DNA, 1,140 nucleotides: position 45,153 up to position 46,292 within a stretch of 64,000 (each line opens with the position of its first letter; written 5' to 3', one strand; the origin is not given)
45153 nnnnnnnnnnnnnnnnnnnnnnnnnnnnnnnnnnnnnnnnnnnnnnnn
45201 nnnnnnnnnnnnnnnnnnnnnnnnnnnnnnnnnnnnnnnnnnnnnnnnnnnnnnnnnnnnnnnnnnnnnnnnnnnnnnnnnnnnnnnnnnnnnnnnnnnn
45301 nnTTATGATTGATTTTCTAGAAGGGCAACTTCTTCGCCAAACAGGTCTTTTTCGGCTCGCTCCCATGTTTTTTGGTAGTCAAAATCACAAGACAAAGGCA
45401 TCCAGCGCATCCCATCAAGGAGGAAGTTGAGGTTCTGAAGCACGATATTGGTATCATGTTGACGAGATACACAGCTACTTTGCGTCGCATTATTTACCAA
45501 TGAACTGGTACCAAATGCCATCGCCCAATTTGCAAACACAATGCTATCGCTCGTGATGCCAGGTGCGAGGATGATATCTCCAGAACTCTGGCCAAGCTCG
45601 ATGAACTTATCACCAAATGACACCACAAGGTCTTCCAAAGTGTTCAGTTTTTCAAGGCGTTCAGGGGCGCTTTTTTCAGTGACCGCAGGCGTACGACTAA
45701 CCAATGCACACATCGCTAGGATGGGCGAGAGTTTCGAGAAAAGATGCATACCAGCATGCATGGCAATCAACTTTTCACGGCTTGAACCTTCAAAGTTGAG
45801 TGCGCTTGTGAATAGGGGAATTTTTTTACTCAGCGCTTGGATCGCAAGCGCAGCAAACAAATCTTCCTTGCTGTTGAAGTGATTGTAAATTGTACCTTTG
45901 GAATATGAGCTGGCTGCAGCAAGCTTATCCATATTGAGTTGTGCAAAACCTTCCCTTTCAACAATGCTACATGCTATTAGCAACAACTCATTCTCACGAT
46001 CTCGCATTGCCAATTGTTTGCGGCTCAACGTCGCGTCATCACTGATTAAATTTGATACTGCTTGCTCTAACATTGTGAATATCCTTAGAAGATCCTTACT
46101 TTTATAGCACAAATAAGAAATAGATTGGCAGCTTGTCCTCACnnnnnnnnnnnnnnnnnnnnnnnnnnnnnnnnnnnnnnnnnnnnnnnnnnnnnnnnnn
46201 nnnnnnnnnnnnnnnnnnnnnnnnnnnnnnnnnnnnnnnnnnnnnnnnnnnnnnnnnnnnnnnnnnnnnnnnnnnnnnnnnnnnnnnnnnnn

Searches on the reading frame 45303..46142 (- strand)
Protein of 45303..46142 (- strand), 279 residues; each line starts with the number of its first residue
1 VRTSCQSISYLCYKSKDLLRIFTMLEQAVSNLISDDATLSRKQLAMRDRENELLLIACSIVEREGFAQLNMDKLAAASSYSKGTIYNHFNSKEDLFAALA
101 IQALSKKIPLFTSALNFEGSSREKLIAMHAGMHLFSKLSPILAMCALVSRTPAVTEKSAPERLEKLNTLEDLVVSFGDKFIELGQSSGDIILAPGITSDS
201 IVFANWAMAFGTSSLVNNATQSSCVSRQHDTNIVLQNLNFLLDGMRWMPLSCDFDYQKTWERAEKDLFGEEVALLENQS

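Call 7: search_protein_families(library=pfam, proteins=[window:45303-46142:-])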
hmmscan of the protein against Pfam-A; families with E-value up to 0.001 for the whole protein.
window:45303-46142:- (279 aa): 1 family
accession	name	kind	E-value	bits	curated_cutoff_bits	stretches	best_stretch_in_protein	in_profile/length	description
PF00440.29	TetR_N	-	3.5e-11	43.1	24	1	60-99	8-47/47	Bacterial regulatory proteins, tetR family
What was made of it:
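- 45303..46073 (-): tetR: a 256-aa TetR-family regulator of a narrow subfamily. Pfam TetR_N, E 3.5e-11 (call 7).
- Checked: tetR is 46073..45303 (Pfam TetR_N, call 7).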

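Call 8: search_protein_families(library=ncbifam, proteins=[window:45303-46142:-])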
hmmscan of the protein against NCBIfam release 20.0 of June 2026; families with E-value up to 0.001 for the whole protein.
window:45303-46142:- (279 aa): 9 families
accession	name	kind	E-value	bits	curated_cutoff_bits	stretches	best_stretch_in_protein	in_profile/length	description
NF041196.1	ScbR_bind_reg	equivalog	8.6e-07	29.3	150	1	51-133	9-91/191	ScbR family autoregulator-binding transcription factor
NF051852.1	efflux_TF_MtrR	exception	8.7e-07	28.9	280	1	45-106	8-68/205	multidrug efflux system transcriptional repressor MtrR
NF053878.1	FATransRegFadRBac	equivalog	9.8e-07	28.7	200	1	54-133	9-87/190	fatty acid metabolism transcriptional regulator FadR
NF053731.1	TransRegFasRMycb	equivalog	1.3e-06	28.4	330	1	44-127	7-90/199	HTH-type transcriptional activator FasR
NF050111.1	TransRegSACE7040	equivalog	3.9e-06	26.9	250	1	49-102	2-55/186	SACE_7040 family transcriptional regulator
NF007430.0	PRK09975.1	equivalog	5.7e-05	22.3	274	1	43-105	7-68/220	acrEF/envCD operon transcriptional regulator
TIGR03384.1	betaine_BetI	equivalog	0.00013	21.7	201.3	1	49-127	9-87/189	choline-binding transcriptional repressor BetI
NF007949.0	PRK10668.1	equivalog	0.00015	21.3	271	1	43-102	7-65/216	multidrug efflux transporter transcriptional repressor AcrR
TIGR03968.1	mycofact_TetR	equivalog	0.00062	19.4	224.9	0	49-95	10-56/190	mycofactocin system transcriptional regulator MftR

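Call 15: find_homologous_proteins(query=window:45303-46073:-)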
Query window:45303-46073:- (256 aa): 87 proteins with E <= 0.001 among 1010 candidates.
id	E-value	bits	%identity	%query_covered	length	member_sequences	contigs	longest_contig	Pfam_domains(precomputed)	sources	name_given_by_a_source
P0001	1.6e-161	553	100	100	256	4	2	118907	PF00440.30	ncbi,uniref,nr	ncbi:TetR/AcrR family transcriptional regulator [Enterovibrio makurazakiensis]|uniref:TetR/AcrR fami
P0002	4.6e-143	493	89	100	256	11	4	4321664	PF00440.30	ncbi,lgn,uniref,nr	ncbi:TetR/AcrR family transcriptional regulator [Enterovibrio norvegicus]|uniref:TetR/AcrR family tr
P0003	6.3e-109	381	69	98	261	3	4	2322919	PF00440.30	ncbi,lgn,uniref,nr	ncbi:TetR family transcriptional regulator [Grimontia sp. AD028]|uniref:Transcriptional regulator, T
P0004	1.1e-104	367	67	96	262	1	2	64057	PF00440.30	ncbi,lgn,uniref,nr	ncbi:TetR/AcrR family transcriptional regulator [Enterovibrio nigricans]|uniref:Transcriptional regu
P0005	7.8e-104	364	65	98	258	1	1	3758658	PF00440.30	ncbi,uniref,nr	ncbi:TetR/AcrR family transcriptional regulator [Grimontia kaedaensis]|uniref:TetR/AcrR family trans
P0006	7.0e-103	361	63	100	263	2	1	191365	PF00440.30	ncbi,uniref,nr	ncbi:TetR/AcrR family transcriptional regulator [Enterovibrio sp. ZSDZ35]|uniref:TetR/AcrR family tr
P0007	3.8e-102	359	63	98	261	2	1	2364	PF00440.30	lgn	-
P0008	3.9e-87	310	59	95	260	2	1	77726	PF00440.30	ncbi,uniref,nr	ncbi:Bacterial regulatory proteins, tetR family [Grimontia marina]|uniref:Bacterial regulatory prote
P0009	3.1e-76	274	51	93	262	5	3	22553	PF00440.30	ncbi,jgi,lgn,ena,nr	ncbi:MAG TPA: TetR/AcrR family transcriptional regulator [Vibrio sp.]|nr:TetR/AcrR family transcript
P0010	6.0e-76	273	51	93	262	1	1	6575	PF00440.30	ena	-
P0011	5.0e-75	270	49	95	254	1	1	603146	PF00440.30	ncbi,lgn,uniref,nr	ncbi:TetR/AcrR family transcriptional regulator [Vibrio fluminensis]|uniref:TetR/AcrR family transcr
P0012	1.8e-74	268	49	93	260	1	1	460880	PF00440.30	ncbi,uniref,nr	ncbi:TetR/AcrR family transcriptional regulator [Vibrio rhodolitus]|uniref:TetR/AcrR family transcri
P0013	7.1e-74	266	51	93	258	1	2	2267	PF00440.30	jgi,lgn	jgi:AcrR family transcriptional regulator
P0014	1.4e-73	265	49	93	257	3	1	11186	PF00440.30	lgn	-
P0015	7.0e-73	263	51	93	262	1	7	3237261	PF00440.30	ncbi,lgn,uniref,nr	ncbi:TetR/AcrR family transcriptional regulator [Vibrio panuliri]|uniref:TetR family transcriptional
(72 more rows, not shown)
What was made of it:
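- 45303..46073 (-): It is 100% identical to the Enterovibrio makurazakiensis TetR/AcrR, and about 87 homologue clusters were found (call 15).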

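Call 18: find_related_loci(query=A1, collection=genome_contigs, flank=6000)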
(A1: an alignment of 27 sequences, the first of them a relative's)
Query A1 (256 aa) in genome_contigs; peptide patterns used: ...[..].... (x = any residue, [..] = any of these).
600 stretches matched a pattern (row limit reached: there are more); 553 encode a relative of the query (tblastn E <= 1e-3); the best 80 are kept; 80 distinct loci.
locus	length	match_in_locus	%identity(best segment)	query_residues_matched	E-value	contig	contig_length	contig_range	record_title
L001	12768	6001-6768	98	1-256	9e-170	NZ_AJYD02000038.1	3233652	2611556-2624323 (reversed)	Enterovibrio norvegicus FF-33 FF-33_contig_57, whole genome shotgun sequence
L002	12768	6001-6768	95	1-256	4e-164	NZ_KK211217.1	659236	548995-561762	Enterovibrio calviensis DSM 14347 Q365DRAFT_scaffold00002.2, whole genome shotgun sequence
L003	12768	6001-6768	90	1-256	2e-155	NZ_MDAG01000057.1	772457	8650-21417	Enterovibrio norvegicus strain 10N.261.45.B2 10N.261.45.B2_contig_6, whole genome shotgun sequence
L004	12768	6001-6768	89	1-256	9e-154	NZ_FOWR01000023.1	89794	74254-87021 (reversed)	Enterovibrio norvegicus DSM 15893, whole genome shotgun sequence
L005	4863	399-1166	88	1-256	5e-156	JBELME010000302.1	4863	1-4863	MAG: Enterovibrio sp. isolate REMEI172_ass_metaspades_bin.43 NODE_13571_length_4863_cov_8.284318, whole genome shotgun s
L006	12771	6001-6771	69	1-252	2e-119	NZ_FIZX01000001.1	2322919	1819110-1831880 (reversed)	Grimontia celer strain CECT 9029, whole genome shotgun sequence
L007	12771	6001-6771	69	1-252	2e-119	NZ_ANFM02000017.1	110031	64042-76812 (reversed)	Grimontia indica strain AK16 contig17, whole genome shotgun sequence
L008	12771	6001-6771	68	1-252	3e-119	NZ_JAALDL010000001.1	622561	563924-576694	Grimontia sedimenti strain S25 NODE_1_length_622561_cov_105.745_ID_1, whole genome shotgun sequence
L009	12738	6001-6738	67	11-256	4e-113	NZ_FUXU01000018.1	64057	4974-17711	Enterovibrio nigricans DSM 22720, whole genome shotgun sequence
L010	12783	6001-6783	65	1-256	1e-115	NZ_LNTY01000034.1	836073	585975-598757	Enterovibrio coralii strain CAIM 912 contig00043, whole genome shotgun sequence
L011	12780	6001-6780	63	1-256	4e-106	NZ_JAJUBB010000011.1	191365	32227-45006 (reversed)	Enterovibrio qingdaonensis strain ZSDZ35 11, whole genome shotgun sequence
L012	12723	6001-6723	58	16-256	2e-90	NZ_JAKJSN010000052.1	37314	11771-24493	Photobacterium japonica strain JAMM0518 JAMM0518_scaffold_45, whole genome shotgun sequence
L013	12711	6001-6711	57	16-252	2e-90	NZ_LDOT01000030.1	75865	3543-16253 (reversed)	Photobacterium aquae strain CGMCC 1.12159 contig0030, whole genome shotgun sequence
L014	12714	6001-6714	56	15-252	4e-88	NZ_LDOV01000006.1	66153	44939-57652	Photobacterium aphoticum strain DSM 25995 contig0006, whole genome shotgun sequence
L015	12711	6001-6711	51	16-252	6e-85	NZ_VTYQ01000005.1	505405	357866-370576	Vibrio sp. RE88 scaffold_4, whole genome shotgun sequence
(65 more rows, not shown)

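Call 37: search_solved_structures(query=A1, max_evalue=0.001)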
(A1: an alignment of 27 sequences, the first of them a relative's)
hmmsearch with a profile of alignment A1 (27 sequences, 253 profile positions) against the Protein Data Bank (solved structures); distinct sequences matched with E-value up to 0.001: 172 (the best 60 are shown).
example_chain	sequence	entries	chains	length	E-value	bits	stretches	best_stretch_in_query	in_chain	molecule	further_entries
7w2o_C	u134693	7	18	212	2.9e-18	69.2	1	13-198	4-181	Probable transcriptional regulator | TetR family transcriptional regulator | Putative transcriptional regulator, TetR family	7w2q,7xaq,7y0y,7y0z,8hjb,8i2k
3dcf_A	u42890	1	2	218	6.8e-16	61.4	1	15-175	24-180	transcriptional regulator of the TetR/AcrR family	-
8sv6_A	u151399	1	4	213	1.4e-13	53.8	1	25-169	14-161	Fatty acid metabolism regulator protein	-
3whb_A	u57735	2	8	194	5.3e-12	48.7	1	25-171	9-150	Fatty acid metabolism regulator protein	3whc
1vi0_A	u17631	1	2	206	6e-12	48.5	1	25-171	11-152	transcriptional regulator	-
8suk_A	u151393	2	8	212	1.1e-11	47.6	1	26-167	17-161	DarR | TetR/AcrR family transcriptional regulator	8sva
6ayi_A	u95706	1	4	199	1.3e-11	47.4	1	14-82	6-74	HTH-type transcriptional regulator UidR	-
3mvp_A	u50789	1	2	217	5.1e-11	45.5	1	8-74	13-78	TetR/AcrR transcriptional regulator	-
8svd_A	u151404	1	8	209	1.5e-10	44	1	26-168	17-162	DarR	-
8sua_A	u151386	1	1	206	1.5e-10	44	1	26-168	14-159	DarR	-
2eh3_A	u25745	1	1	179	2.6e-10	43.1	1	25-87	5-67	Transcriptional regulator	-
8t5y_A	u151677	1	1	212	2.9e-10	43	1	26-167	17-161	DarR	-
6ayh_A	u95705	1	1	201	3.7e-10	42.6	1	26-89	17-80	TetR family transcriptional regulator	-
3he0_A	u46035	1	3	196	4.1e-10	42.5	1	22-72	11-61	Transcriptional regulator, TetR family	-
3cdl_A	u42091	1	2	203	6.5e-10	41.8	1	23-72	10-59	Transcriptional regulator AefR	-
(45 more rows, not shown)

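Call 40: search_solved_structures(query=window:45303-46073:-, max_evalue=0.001, show_alignments=1)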
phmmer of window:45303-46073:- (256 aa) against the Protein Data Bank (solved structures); distinct sequences matched with E-value up to 0.001: 36.
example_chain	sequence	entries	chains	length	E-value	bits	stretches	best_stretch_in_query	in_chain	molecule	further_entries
3cdl_A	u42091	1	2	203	3.1e-07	33.3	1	24-148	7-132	Transcriptional regulator AefR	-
7jnp_A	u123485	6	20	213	4.1e-07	32.9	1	19-115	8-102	HTH-type transcriptional regulator MtrR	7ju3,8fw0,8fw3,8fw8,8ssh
6of0_A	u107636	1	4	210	5.9e-07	32.4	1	21-115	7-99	HTH-type transcriptional regulator MtrR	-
5gpa_A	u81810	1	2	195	7.5e-07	32.1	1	29-117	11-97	Transcriptional regulator (TetR/AcrR family)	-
5gp9_A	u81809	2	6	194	8.2e-07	31.9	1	29-117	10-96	Transcriptional regulator (TetR/AcrR family)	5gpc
3vib_A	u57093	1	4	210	5.6e-06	29.2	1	21-115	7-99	MtrR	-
3he0_A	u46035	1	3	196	1e-05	28.3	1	25-85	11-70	Transcriptional regulator, TetR family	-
6g87_A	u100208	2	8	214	1.4e-05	27.9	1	19-86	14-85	TetR/AcrR family transcriptional regulator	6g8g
2hyt_A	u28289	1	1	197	1.5e-05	27.8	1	19-79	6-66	TetR-family transcriptional regulator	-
6g8h_CCC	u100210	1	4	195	4e-05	26.4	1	34-86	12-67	Transcriptional regulatory protein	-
6o6p_A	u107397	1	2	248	4.1e-05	26.4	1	20-102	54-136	TetR family transcriptional regulator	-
6o6n_A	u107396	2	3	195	4.1e-05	26.4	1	23-102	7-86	TetR family transcriptional regulator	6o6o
3f1b_A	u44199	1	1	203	5.2e-05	26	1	19-77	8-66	TetR-like transcriptional regulator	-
6wp7_A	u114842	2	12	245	6.6e-05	25.7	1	8-106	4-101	AvaR1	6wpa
4mxm_A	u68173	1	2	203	8.5e-05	25.3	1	27-107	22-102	Transcriptional regulator I2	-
7w2o_C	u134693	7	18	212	0.00017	24.4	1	18-88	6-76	Probable transcriptional regulator | TetR family transcriptional regulator | Putative transcriptional regulator, TetR family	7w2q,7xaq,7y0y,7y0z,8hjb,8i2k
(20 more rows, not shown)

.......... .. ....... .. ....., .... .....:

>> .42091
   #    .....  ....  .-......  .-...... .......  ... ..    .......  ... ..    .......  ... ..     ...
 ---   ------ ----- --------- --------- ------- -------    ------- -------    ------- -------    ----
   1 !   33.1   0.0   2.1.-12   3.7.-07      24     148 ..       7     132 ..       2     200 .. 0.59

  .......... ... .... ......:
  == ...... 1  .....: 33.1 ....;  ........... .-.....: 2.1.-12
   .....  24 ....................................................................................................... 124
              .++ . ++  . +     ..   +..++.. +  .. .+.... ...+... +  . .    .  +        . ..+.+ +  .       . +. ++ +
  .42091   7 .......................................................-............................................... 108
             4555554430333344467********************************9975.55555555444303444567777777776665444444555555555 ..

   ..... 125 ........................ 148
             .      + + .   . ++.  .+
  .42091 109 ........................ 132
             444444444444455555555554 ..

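Call 65: predict_structure(alignment_id=A1)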
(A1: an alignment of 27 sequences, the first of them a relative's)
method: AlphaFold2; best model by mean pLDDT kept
length: 256 residues; sequences in the alignment: 27
mean_pLDDT: 90.3   pTM: 0.86
mean pLDDT of the five models: 90.3, 90.2, 90.0, 88.8, 88.7
residues with pLDDT >= 90: 190; 70-90: 58; 50-70: 8; < 50: 0
segments of 3 or more residues with pLDDT < 50: none
pLDDT, mean of each block of 10 residues (from residue 1): 71 76 94 96 94 97 96 96 94 95 94 92 88 95 94 94 93 92 88 81 80 91 85 93 93 81
secondary structure, 60 per line:
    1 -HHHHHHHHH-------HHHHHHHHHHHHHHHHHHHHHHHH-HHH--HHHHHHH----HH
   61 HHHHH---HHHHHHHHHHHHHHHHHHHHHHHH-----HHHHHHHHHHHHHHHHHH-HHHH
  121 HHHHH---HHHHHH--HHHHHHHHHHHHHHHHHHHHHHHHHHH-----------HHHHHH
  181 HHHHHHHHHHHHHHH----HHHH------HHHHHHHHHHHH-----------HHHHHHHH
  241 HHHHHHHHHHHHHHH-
elements in order: H2-10 H18-41 H48-54 H59-65 H69-92 H98-115 H117-125 H129-134 H137-163 H175-195 H200-203 H210-221 H233-255
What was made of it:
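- On TetR-family transcriptional regulator (TFR): The AF2 model has pLDDT 90.3, pTM 0.86 and 13 helices with no strands (call 65).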

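Call 67: fold_search(model_id=the predicted structure, library=pdb)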
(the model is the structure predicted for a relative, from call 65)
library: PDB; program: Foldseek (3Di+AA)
matches with E <= 10: 982; with E <= 0.001: 102
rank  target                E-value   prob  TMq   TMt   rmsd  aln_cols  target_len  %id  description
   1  3him_B                1.1e-05  1.00  0.58  0.74   4.1       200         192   16  The Crystal Structure of a Bacterial Regulatory Protein in the tetR Family from Rhodococcus RHA1 to 2.2A (released 2009-05-26)
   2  3dcf_A                1.4e-05  1.00  0.55  0.72   4.4       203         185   17  Crystal structure of transcriptional regulator of the TetR/AcrR family (YP_290855.1) from THERMOBIFIDA FUSCA YX-ER1 at (released 2008-07-15)
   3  3dcf_B                1.5e-05  1.00  0.55  0.73   4.1       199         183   17  Crystal structure of transcriptional regulator of the TetR/AcrR family (YP_290855.1) from THERMOBIFIDA FUSCA YX-ER1 at (released 2008-07-15)
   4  3whc_C                2.4e-05  1.00  0.59  0.77   4.2       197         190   17  Crystal structure of a transcriptional regulator FadR from Bacillus subtilis in complex with stearoyl-CoA (released 2014-03-19)
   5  3on2_C                2.4e-05  1.00  0.57  0.73   5.6       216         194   18  Structure of a protein with unknown function from Rhodococcus sp. RHA1 (released 2010-09-22)
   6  8suk_B                2.8e-05  1.00  0.57  0.70   5.1       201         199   17  Structure of Rhodococcus sp. USK13 DarR-c-di-AMP complex (released 2023-11-01)
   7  3him_A                3.1e-05  1.00  0.59  0.76   4.0       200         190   16  The Crystal Structure of a Bacterial Regulatory Protein in the tetR Family from Rhodococcus RHA1 to 2.2A (released 2009-05-26)
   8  3on2_B                3.9e-05  1.00  0.57  0.72   5.6       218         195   18  Structure of a protein with unknown function from Rhodococcus sp. RHA1 (released 2010-09-22)
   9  3whc_A                4.1e-05  1.00  0.59  0.77   4.0       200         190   18  Crystal structure of a transcriptional regulator FadR from Bacillus subtilis in complex with stearoyl-CoA (released 2014-03-19)
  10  8sua                  4.1e-05  1.00  0.51  0.64   5.5       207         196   17  Structure of M. baixiangningiae DarR-ligand complex (released 2023-11-01)
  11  3whb_A                4.5e-05  1.00  0.60  0.78   3.9       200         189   18  Crystal structure of FadR from Bacillus subtilis, a transcriptional regulator involved in the regulation of fatty acid (released 2014-03-19)
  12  5gp9_A                4.5e-05  1.00  0.59  0.75   4.3       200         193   18  Structural analysis of fatty acid degradation regulator FadR from Bacillus halodurans (released 2017-03-01)
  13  5gpa_A                5.0e-05  1.00  0.58  0.77   4.8       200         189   18  Structural analysis of fatty acid degradation regulator FadR from Bacillus halodurans (released 2017-03-01)
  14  8t5y                  6.0e-05  1.00  0.54  0.66   5.5       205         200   18  Structure of Rhodococcus sp. USK13 DarR(K44A)-cAMP complex (released 2023-11-01)
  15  1vi0_A                6.3e-05  1.00  0.58  0.76   4.0       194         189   18  Crystal structure of a transcriptional regulator (released 2003-12-30)
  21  7w2o_A                1.5e-04  1.00  0.54  0.66   5.3       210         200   22  Crystal structure of Pseudomonas aeruginosa transcriptional regulator PvrA in the wide conformation (released 2022-11-30)
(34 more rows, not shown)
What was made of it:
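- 45303..46073 (-): The AF2 model has pLDDT 90 and is all-alpha; its best PDB matches are TetR-family proteins (calls 65, 67).
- On TetR-family transcriptional regulator (TFR): In Foldseek the listed top matches are almost all TetR-family structures, with probability 1.00 (call 67).
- Closest known: Long-chain acyl-CoA-sensing TetR regulators. Same: They are the nearest structural neighbours of the AF2 model (TM about 0.55-0.6, call 67) and the best profile hits in the PDB (call 37).
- The nearest structures include the acyl-CoA-sensing FadR, PvrA and FasR (calls 65, 67).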
